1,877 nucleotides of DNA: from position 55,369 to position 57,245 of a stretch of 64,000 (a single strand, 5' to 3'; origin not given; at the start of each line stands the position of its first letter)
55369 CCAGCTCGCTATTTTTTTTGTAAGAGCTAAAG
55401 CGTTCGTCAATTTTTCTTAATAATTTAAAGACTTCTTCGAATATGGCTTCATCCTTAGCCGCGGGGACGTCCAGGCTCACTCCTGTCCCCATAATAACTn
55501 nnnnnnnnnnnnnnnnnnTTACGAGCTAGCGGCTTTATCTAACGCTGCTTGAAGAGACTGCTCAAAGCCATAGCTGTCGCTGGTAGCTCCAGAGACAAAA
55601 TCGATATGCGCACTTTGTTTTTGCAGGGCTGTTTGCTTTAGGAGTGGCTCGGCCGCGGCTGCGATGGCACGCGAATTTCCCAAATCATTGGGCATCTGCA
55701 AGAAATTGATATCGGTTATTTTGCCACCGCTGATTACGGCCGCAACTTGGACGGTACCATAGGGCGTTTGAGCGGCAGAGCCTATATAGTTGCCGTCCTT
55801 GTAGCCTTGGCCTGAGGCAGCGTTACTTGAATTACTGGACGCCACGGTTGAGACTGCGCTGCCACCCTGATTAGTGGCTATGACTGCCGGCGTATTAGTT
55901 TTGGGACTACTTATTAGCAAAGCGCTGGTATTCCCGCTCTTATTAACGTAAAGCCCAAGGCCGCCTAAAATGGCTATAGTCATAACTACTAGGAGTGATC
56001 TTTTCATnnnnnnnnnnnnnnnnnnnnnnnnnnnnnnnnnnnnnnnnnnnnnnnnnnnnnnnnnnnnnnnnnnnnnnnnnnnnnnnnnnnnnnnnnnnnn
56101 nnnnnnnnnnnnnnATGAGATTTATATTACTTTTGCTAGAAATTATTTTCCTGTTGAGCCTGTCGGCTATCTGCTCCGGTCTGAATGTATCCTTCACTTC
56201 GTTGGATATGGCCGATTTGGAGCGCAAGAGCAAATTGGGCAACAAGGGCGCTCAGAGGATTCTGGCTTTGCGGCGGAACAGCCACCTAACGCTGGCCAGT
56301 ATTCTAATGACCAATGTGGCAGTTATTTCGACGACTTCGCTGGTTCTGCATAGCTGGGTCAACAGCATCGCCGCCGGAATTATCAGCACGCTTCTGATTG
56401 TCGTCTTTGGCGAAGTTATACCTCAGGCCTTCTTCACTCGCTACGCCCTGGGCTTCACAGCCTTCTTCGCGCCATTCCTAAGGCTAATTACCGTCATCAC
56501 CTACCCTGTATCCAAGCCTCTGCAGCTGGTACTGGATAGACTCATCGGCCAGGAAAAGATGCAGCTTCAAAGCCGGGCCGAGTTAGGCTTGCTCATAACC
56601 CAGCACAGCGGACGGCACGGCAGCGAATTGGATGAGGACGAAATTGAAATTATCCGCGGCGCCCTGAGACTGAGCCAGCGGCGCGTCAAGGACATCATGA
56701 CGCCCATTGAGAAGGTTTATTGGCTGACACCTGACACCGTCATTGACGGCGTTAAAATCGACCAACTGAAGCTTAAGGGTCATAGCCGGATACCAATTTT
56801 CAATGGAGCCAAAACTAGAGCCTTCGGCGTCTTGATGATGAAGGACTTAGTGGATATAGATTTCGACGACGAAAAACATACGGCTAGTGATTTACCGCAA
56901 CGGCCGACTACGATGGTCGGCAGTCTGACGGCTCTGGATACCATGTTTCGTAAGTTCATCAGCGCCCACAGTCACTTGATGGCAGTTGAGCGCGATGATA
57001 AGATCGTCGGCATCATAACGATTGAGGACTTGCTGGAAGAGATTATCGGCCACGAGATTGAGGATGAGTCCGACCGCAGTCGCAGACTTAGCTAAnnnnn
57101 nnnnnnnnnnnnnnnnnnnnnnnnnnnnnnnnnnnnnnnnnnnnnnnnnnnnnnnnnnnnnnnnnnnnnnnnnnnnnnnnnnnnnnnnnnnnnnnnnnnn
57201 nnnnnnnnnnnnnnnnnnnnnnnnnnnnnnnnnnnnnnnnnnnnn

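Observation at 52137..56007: Compact flavin-based membrane electron-transfer module: NDH-2, an NqrB/RnfD-FNR fusion, ApbE and an extracytoplasmic FMN-binding protein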

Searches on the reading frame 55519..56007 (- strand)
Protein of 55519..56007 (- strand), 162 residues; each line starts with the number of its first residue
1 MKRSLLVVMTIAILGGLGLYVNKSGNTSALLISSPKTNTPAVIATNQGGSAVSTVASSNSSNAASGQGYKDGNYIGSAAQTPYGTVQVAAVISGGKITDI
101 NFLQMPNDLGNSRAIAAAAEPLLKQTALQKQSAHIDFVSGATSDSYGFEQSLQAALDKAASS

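Call 3: search_protein_families(library=pfam, proteins=[window:55519-56007:-], max_evalue=0.01)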
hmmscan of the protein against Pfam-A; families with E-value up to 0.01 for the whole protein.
window:55519-56007:- (162 aa): 1 family
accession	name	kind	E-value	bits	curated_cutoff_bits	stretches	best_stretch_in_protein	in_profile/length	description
PF04205.19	FMN_bind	-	4e-07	31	22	1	84-157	4-77/77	FMN-binding domain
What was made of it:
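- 55519..56007 (-): NqrC/RnfG-like FMN_bind subunit: an N-terminal MKR + transmembrane signal anchor and a C-terminal FMN_bind domain. The flavinylation motif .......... is at 55573-55602, with target T142 at codon 55582-55584. PF04205 (call 3).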

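Call 4: search_protein_families(library=ncbifam, proteins=[window:55519-56007:-], max_evalue=0.01)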
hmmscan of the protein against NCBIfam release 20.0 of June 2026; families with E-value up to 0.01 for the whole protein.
window:55519-56007:- (162 aa): 0 families

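Call 80: search_solved_structures(query=window:55519-56007:-, max_evalue=1, show_alignments=2)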
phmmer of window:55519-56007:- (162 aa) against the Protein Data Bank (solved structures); distinct sequences matched with E-value up to 1: 3.
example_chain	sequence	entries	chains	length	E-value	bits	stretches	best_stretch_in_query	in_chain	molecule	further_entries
8p2a_A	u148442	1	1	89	3.6e-16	62.9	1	75-159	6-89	FMN-binding domain-containing protein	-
3o6u_A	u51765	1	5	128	0.00043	23.8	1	115-158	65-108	uncharacterized protein CPE2226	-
6l4u_9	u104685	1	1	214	0.17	15.3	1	38-118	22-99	Fucoxanthin chlorophyll a/c-binding protein Lhcf6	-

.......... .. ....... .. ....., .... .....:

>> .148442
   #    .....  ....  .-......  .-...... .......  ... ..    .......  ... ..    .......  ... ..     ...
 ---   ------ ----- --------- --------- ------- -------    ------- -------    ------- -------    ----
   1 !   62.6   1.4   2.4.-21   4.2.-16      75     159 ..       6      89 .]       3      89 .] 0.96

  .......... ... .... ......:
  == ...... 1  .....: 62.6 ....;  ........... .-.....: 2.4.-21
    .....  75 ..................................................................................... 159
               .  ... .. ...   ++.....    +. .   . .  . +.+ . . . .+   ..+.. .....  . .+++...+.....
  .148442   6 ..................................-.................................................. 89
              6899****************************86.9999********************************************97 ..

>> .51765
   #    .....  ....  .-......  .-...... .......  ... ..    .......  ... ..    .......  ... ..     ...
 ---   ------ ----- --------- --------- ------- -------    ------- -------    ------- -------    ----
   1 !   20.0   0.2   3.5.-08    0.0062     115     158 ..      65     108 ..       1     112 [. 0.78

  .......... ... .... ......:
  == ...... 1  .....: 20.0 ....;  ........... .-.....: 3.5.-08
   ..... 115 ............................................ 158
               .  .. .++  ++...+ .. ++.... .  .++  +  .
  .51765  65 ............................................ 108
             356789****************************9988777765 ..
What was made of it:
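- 55519..56007 (-): Aligns with the SGAT of the solved FMN-binding domains 8p2a and 3o6u (call 80).
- T142 aligns with the SGAT of solved FMN-binding domains (call 80).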

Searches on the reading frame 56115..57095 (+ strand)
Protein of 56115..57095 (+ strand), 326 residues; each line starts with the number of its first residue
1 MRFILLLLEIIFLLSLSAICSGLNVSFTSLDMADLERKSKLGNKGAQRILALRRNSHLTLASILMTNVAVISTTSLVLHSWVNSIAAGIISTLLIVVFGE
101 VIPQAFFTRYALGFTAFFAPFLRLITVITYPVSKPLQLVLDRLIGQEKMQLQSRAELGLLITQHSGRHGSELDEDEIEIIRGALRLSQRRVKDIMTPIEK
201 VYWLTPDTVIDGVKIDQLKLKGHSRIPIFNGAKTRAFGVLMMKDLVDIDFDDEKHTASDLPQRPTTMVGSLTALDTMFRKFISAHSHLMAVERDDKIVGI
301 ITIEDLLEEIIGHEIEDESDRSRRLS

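Call 3: search_protein_families(library=pfam, proteins=[window:56115-57095:+], max_evalue=0.01)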
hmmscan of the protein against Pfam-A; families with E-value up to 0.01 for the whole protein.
window:56115-57095:+ (326 aa): 2 families
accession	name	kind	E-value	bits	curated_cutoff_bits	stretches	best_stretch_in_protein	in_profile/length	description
PF01595.25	CNNM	-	2.8e-34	118.8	28.4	1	10-165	3-172/181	Cyclin M transmembrane N-terminal domain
PF00571.33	CBS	-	1.5e-08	35.3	24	1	258-311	2-56/57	CBS domain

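Call 79: search_protein_families(library=ncbifam, proteins=[window:56115-57095:+], max_evalue=0.00001)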
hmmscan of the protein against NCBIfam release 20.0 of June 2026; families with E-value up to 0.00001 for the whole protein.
window:56115-57095:+ (326 aa): 4 families
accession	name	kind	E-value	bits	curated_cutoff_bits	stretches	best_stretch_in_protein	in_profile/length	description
TIGR03520.1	GldE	subfamily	5.8e-35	121.1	376.05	1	11-321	2-320/408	gliding motility-associated protein GldE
NF011675.0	PRK15094.1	equivalog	4.3e-18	65.7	379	1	152-321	32-198/292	CNNM family magnesium/cobalt transport protein CorC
NF008604.1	PRK11573.1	equivalog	1.4e-13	50.6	475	1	7-313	10-328/428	hypothetical protein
NF052568.1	PolamExpPaeASal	equivalog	7.8e-09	34.8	500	1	9-319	7-341/424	polyamine export protein PaeA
